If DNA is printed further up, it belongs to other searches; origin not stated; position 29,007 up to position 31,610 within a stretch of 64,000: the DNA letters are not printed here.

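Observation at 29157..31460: Single ORF fusing glucose-6-phosphate dehydrogenase with 6-phosphogluconate dehydrogenase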

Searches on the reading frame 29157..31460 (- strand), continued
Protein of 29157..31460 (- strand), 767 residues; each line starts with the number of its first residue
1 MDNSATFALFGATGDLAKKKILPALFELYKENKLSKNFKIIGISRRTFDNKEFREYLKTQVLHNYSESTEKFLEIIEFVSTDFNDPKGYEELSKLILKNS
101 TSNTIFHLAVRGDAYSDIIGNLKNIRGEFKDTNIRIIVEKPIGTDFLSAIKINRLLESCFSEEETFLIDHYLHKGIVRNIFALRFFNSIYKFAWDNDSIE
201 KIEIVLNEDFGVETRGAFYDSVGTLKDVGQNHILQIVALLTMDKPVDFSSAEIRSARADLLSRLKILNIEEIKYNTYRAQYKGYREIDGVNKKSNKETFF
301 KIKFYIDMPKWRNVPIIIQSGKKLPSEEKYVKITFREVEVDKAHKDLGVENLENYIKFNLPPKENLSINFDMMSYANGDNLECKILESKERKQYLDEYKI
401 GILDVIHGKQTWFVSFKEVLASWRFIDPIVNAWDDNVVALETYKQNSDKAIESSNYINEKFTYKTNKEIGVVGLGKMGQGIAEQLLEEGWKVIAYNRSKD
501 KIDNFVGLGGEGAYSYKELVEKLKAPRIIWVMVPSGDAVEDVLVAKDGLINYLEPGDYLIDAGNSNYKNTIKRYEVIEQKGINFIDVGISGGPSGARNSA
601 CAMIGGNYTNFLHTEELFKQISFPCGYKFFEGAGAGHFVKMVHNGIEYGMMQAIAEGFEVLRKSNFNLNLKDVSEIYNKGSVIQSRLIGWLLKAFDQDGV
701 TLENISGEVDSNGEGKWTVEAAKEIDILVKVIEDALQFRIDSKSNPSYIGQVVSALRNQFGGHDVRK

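Call 26: find_related_loci(query=A1, collection=genome_contigs, flank=10000)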
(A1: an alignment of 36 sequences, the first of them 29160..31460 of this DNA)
Query A1 (767 aa) in genome_contigs; peptide patterns used: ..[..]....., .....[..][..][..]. (x = any residue, [..] = any of these).
600 stretches matched a pattern (row limit reached: there are more); 600 encode a relative of the query (tblastn E <= 1e-3); the best 80 are kept; 80 distinct loci.
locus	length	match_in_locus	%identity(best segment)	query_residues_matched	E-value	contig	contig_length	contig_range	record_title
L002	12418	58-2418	41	1-767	0e+0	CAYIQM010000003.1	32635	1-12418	MAG TPA_asm: uncultured Gammaproteobacteria bacterium isolate ERP119705_co25_673 genome assembly, contig: NODE_638_lengt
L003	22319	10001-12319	40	1-767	0e+0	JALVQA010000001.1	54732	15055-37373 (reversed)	MAG: Candidatus Moraniibacteriota bacterium isolate A3_metabat2_scaf2bin.005 A3_NODE_103_length_54732_cov_4.043073, whol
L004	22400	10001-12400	35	4-767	3e-149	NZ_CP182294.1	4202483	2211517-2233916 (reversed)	Fictibacillus sp. JL2B1089 chromosome, complete genome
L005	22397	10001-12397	35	4-767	3e-157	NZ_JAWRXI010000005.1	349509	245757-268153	Brevibacillus sp. SIMBA_040 NODE_5_length_349509_cov_78.726327, whole genome shotgun sequence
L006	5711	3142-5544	31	2-763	2e-116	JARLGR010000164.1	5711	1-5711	MAG: Mycobacterium sp. isolate MAG_BA163 MetaBAT2_Bin_163_sub_Anoxic_k141_1524347, whole genome shotgun sequence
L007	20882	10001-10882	46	468-765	2e-79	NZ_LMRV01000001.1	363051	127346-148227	Paenibacillus sp. Soil522 contig_1, whole genome shotgun sequence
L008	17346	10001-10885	47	468-765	2e-78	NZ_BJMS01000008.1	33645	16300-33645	Sporolactobacillus inulinus strain NBRC 13595 sequence008, whole genome shotgun sequence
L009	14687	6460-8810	46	4-767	3e-77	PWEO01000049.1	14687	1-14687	MAG: Clostridiaceae bacterium isolate T1Sed10_77m T1-Sed10-C4019, whole genome shotgun sequence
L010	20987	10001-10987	42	430-767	2e-77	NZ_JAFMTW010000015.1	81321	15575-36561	Alicyclobacillus suci strain VF-FSL-W10-0049 NODE_15_length_81321_cov_59.375625, whole genome shotgun sequence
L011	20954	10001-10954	43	456-765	4e-77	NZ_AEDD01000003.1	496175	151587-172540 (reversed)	Paenibacillus curdlanolyticus YK9 ctg108, whole genome shotgun sequence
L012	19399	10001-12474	43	1-766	2e-75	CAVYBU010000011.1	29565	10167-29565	MAG: uncultured Chloroflexia bacterium isolate MFD09779.bin.1.359 genome assembly, contig: contig_33942, whole genome sh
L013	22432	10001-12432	42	3-767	2e-131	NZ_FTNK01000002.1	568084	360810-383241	Paenibacillus macquariensis strain ATCC 23464, whole genome shotgun sequence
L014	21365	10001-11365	32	5-439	6e-75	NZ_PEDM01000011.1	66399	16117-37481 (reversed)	Anoxybacillus flavithermus strain KU2-6_11 NODE_11_length_66399_cov_12.9627, whole genome shotgun sequence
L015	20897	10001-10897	44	465-767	3e-74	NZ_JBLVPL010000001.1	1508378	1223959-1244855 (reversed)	Flavobacterium sp. LB3P6 L10_1, whole genome shotgun sequence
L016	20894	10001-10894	44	465-767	6e-74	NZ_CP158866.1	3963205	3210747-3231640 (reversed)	Falsibacillus pallidus strain FAL1 chromosome, complete genome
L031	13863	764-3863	34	1-742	2e-71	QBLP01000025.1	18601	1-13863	MAG: Halanaerobium sp. isolate 5-U2 scaffold_30, whole genome shotgun sequence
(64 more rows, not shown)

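Call 29: find_encoding_contigs(protein=P0057, flank=10000, max_places=1)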
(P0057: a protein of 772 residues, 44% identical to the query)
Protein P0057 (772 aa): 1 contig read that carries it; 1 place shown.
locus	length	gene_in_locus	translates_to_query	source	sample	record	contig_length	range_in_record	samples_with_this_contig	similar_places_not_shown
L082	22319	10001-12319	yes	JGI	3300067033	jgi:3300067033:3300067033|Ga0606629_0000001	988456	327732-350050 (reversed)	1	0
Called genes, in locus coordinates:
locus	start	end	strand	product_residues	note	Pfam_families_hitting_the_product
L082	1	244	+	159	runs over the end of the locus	PF06983:3-dmu-9_3-mt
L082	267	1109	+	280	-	-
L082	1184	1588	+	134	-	PF23477:zf_Tbcl_2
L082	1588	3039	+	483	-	PF00005:ABC_tran, PF02463:SMC_N (faint), PF03193:RsgA_GTPase (faint), PF13191:AAA_16 (faint), PF13401:AAA_22 (faint), PF13476:AAA_23 (faint), PF13555:AAA_29 (faint), PF00005:ABC_tran, +4 more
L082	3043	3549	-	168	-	PF03449:GreA_GreB_N, PF01272:GreA_GreB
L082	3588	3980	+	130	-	PF07883:Cupin_2, PF02311:AraC_binding (weak)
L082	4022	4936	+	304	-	PF00005:ABC_tran, PF13304:AAA_21 (faint)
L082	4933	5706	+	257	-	PF01061:ABC2_membrane, PF12698:ABC2_membrane_3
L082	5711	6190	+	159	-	-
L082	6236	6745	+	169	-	-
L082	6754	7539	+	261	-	-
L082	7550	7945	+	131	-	PF01641:SelR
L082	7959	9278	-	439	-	PF01966:HD (weak)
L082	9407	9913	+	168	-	-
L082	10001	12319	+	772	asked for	PF00479:G6PD_N, PF02781:G6PD_C, PF02826:2-Hacid_dh_C (weak), PF03446:NAD_binding_2, PF00393:6PGD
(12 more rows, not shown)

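Call 30: find_encoding_contigs(protein=P0046, flank=10000, max_places=1)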
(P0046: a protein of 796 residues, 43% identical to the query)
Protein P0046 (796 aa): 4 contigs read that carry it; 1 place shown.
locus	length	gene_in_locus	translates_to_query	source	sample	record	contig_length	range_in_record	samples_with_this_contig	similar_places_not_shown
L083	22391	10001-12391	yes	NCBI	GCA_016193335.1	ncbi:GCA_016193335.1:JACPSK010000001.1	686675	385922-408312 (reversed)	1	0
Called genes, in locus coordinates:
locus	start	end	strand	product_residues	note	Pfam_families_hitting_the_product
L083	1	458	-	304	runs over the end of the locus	PF14870:PSII_BNR (faint), PF02012:BNR (faint), PF25852:DUF6242_C (faint), PF15902:Sortilin-Vps10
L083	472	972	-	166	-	-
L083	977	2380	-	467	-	PF01134:GIDA (weak), PF01266:DAO (faint), PF03486:HI0933_like (faint), PF07992:Pyr_redox_2, PF12831:FAD_oxidored (weak), PF13738:Pyr_redox_3, PF00070:Pyr_redox, PF02852:Pyr_redox_dim, +2 more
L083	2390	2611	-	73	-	PF11431:Transport_MerF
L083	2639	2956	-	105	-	PF13545:HTH_Crp_2 (weak), PF12840:HTH_20, PF13412:HTH_24, PF01022:HTH_5, PF01047:MarR (weak), PF01325:Fe_dep_repress (weak), PF12802:MarR_2 (weak), PF01978:TrmB, +1 more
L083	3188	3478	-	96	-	-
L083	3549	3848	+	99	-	PF12840:HTH_20 (weak), PF13412:HTH_24 (weak), PF01022:HTH_5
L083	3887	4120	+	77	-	PF00462:Glutaredoxin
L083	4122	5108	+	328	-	PF00070:Pyr_redox (faint), PF00890:FAD_binding_2 (weak), PF01266:DAO (faint), PF07992:Pyr_redox_2, PF12831:FAD_oxidored (faint), PF13738:Pyr_redox_3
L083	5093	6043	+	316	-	PF11376:DUF3179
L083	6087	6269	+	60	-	-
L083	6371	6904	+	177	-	PF08534:Redoxin, PF00578:AhpC-TSA, PF00085:Thioredoxin (faint)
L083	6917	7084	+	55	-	PF23447:DUF7128 (weak)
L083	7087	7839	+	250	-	PF02683:DsbD_TM, PF13386:DsbD_2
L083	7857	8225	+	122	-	-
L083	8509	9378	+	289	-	PF00923:TAL_FSA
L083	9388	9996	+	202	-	PF06560:GPI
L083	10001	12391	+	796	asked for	PF00479:G6PD_N, PF02781:G6PD_C, PF03446:NAD_binding_2, PF00393:6PGD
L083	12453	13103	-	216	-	PF00702:Hydrolase (weak)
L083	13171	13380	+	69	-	-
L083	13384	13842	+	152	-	-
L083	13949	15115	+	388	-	-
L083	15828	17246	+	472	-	PF13727:CoA_binding_3, PF02397:Bac_transf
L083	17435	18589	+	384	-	PF13439:Glyco_transf_4, PF00534:Glycos_transf_1, PF13692:Glyco_trans_1_4, PF13524:Glyco_trans_1_2 (weak)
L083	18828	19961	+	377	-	PF13439:Glyco_transf_4, PF20706:GT4-conflict, PF00534:Glycos_transf_1, PF13692:Glyco_trans_1_4, PF13524:Glyco_trans_1_2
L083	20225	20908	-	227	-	-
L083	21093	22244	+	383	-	PF13439:Glyco_transf_4, PF13579:Glyco_trans_4_4 (weak), PF20706:GT4-conflict, PF00534:Glycos_transf_1, PF13692:Glyco_trans_1_4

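Call 31: find_encoding_contigs(protein=P0105, flank=8000, max_places=1)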
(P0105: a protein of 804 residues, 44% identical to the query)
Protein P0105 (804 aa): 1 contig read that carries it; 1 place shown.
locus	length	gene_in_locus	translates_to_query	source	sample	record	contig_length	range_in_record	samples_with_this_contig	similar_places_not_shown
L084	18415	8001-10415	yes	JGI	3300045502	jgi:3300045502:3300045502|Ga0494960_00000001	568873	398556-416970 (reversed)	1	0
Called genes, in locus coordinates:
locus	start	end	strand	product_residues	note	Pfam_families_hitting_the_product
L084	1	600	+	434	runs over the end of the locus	PF00275:EPSP_synthase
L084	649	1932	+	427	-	PF22694:CtpB_N-like (weak), PF00595:PDZ, PF13180:PDZ_2, PF17820:PDZ_6, PF03572:Peptidase_S41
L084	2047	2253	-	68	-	-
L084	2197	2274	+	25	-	-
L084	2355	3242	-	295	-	PF00702:Hydrolase (weak), PF13419:HAD_2 (faint)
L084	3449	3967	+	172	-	-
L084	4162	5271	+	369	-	PF07907:YibE_F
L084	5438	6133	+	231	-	PF10648:Gmad2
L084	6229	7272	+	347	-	PF01300:Sua5_yciO_yrdC, PF03481:Sua5_C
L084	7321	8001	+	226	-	-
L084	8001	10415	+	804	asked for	PF00479:G6PD_N, PF02781:G6PD_C, PF03446:NAD_binding_2, PF00393:6PGD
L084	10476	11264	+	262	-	-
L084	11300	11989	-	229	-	-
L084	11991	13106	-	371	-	PF00953:Glycos_transf_4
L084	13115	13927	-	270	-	-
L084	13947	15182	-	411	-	-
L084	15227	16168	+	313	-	PF01565:FAD_binding_4, PF02873:MurB_C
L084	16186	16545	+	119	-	PF02482:Ribosomal_S30AE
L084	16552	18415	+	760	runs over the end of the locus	PF13491:FtsK_4TM, PF17854:FtsK_alpha, PF01580:FtsK_SpoIIIE, PF09397:FtsK_gamma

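Call 32: find_encoding_contigs(protein=P0075, flank=8000, max_places=1)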
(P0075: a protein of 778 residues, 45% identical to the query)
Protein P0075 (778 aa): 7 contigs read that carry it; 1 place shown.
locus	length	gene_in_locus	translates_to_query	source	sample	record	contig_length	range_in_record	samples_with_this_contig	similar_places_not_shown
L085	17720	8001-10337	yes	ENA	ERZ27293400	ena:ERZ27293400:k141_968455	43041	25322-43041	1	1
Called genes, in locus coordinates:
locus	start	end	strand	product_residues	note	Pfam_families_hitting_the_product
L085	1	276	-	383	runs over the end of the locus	PF13439:Glyco_transf_4, PF13579:Glyco_trans_4_4, PF00534:Glycos_transf_1, PF13692:Glyco_trans_1_4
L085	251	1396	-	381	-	PF13439:Glyco_transf_4, PF13579:Glyco_trans_4_4 (weak), PF20706:GT4-conflict, PF00534:Glycos_transf_1, PF13692:Glyco_trans_1_4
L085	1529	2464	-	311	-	PF00561:Abhydrolase_1 (weak), PF12146:Hydrolase_4 (weak)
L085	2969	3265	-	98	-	PF08922:DUF1905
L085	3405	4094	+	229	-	PF13462:Thioredoxin_4, PF01323:DSBA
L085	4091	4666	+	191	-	-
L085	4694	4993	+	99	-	PF12840:HTH_20, PF01022:HTH_5, PF13412:HTH_24 (weak), PF21476:PF0610-like_N (faint)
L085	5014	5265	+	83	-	PF00462:Glutaredoxin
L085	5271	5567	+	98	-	PF04248:NTP_transf_9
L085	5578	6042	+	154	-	PF00085:Thioredoxin, PF13899:Thioredoxin_7, PF13098:Thioredoxin_2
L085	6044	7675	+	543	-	PF02683:DsbD_TM (weak), PF11376:DUF3179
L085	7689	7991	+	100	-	PF04248:NTP_transf_9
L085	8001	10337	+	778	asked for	PF00479:G6PD_N, PF02781:G6PD_C, PF03446:NAD_binding_2, PF00393:6PGD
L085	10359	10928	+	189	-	PF03358:FMN_red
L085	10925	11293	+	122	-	-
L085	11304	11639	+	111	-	PF02781:G6PD_C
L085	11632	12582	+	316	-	-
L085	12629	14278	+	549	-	PF00128:Alpha-amylase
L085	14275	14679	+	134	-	PF00520:Ion_trans (weak)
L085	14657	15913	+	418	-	PF01134:GIDA (faint), PF07992:Pyr_redox_2, PF12831:FAD_oxidored (weak), PF13450:NAD_binding_8, PF13738:Pyr_redox_3, PF00070:Pyr_redox, PF03486:HI0933_like (weak), PF02852:Pyr_redox_dim, +2 more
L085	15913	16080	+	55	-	-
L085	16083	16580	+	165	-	PF04191:PEMT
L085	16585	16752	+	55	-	-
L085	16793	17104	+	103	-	-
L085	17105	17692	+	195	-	-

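Call 33: find_encoding_contigs(protein=P0062, flank=8000, max_places=1)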
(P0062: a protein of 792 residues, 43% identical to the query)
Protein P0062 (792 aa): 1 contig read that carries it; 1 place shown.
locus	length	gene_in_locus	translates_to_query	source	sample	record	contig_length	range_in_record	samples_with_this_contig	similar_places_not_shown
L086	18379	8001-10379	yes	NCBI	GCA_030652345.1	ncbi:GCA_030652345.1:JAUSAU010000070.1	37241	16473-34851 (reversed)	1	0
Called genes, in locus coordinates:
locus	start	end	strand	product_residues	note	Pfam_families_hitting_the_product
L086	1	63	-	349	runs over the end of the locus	PF03599:CdhD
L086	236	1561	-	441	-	PF01676:Metalloenzyme, PF10143:PhosphMutase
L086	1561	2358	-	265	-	-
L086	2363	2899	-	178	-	PF01661:Macro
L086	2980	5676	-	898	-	PF00989:PAS, PF08448:PAS_4, PF13188:PAS_8, PF13426:PAS_9, PF00989:PAS, PF13426:PAS_9, PF00989:PAS, PF08448:PAS_4, +8 more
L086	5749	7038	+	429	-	PF02403:Seryl_tRNA_N, PF00587:tRNA-synt_2b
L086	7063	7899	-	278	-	PF04909:Amidohydro_2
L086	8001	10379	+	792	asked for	PF00479:G6PD_N, PF02781:G6PD_C, PF03446:NAD_binding_2, PF00393:6PGD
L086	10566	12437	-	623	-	PF08308:PEGA (weak), PF13620:CarboxypepD_reg, PF21783:YNCE (weak), PF07676:PD40 (faint), PF08450:SGL (faint), PF23381:Beta-prop_IFT122_1st (faint), PF25174:Beta-prop_THOC3 (weak), PF10282:Lactonase (faint)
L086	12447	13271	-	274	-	PF00106:adh_short, PF08659:KR (weak), PF13561:adh_short_C2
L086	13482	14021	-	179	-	PF00132:Hexapep, PF14602:Hexapep_2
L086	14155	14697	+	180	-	-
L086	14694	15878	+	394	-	PF00465:Fe-ADH, PF13685:Fe-ADH_2, PF25137:ADH_Fe_C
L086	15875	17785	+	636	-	PF02730:AFOR_N, PF01314:AFOR_C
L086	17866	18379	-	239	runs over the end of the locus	PF04402:SIMPL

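Call 34: find_encoding_contigs(protein=P0019, flank=8000, max_places=1)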
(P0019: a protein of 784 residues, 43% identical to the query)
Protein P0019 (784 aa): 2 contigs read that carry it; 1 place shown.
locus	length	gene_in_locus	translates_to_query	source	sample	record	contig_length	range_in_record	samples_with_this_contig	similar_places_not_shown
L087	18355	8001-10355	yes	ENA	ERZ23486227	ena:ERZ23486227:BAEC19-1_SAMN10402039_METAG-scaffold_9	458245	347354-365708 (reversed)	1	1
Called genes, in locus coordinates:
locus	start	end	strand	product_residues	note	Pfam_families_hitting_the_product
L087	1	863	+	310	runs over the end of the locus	PF00174:Oxidored_molyb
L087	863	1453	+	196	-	PF01794:Ferric_reduct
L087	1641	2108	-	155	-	-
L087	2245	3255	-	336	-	PF00512:HisKA, PF02518:HATPase_c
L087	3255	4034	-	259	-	PF00072:Response_reg, PF00486:Trans_reg_C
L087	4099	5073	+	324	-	PF01797:Y1_Tnp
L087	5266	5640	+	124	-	PF06397:Desulfoferrod_N, PF01880:Desulfoferrodox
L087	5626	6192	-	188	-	PF14512:TM1586_NiRdase, PF00881:Nitroreductase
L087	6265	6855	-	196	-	-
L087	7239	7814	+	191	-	PF06736:TMEM175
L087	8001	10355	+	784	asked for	PF00479:G6PD_N, PF02781:G6PD_C, PF03446:NAD_binding_2, PF00393:6PGD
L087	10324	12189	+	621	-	PF00456:Transketolase_N, PF13292:DXP_synthase_N, PF02779:Transket_pyr, PF02780:Transketolase_C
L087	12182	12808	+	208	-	PF04199:Cyclase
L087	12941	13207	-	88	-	PF00076:RRM_1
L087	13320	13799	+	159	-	-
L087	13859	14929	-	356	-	PF07995:GSDH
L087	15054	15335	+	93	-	PF00355:Rieske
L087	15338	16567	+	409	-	PF07992:Pyr_redox_2, PF13738:Pyr_redox_3, PF00070:Pyr_redox, PF21791:MDHAR3-like_C (weak), PF14759:Reductase_C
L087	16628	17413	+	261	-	PF00459:Inositol_P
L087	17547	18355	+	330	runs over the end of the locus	PF01040:UbiA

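Call 42: search_protein_representatives(protein=window:29160-31460:-)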
Query: 767 residues. Proteins with E-value up to 0.001 (for the whole library): 26928; up to 1e-10: 10293; up to 1e-30: 2719. The best 150 are listed.
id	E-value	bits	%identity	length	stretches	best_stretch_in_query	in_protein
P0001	0.0e+00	1267.0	99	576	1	1-575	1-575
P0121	3.1e-221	752.9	47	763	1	8-764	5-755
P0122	6.0e-213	725.5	47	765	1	5-765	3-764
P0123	1.5e-204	697.8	46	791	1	7-766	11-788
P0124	1.2e-193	661.7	45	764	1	6-765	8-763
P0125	6.6e-186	636.1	46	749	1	1-767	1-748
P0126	4.2e-184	630.2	43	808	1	6-765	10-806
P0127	4.0e-179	613.7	43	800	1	7-765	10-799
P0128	3.6e-168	577.5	43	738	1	5-766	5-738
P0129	2.6e-165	568.0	41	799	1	6-765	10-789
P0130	3.2e-158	544.6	40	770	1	8-764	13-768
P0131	1.5e-155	535.8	44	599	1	173-766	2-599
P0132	7.3e-154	530.2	39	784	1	6-765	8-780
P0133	1.1e-145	503.1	41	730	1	4-764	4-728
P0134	1.6e-128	446.3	42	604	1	6-575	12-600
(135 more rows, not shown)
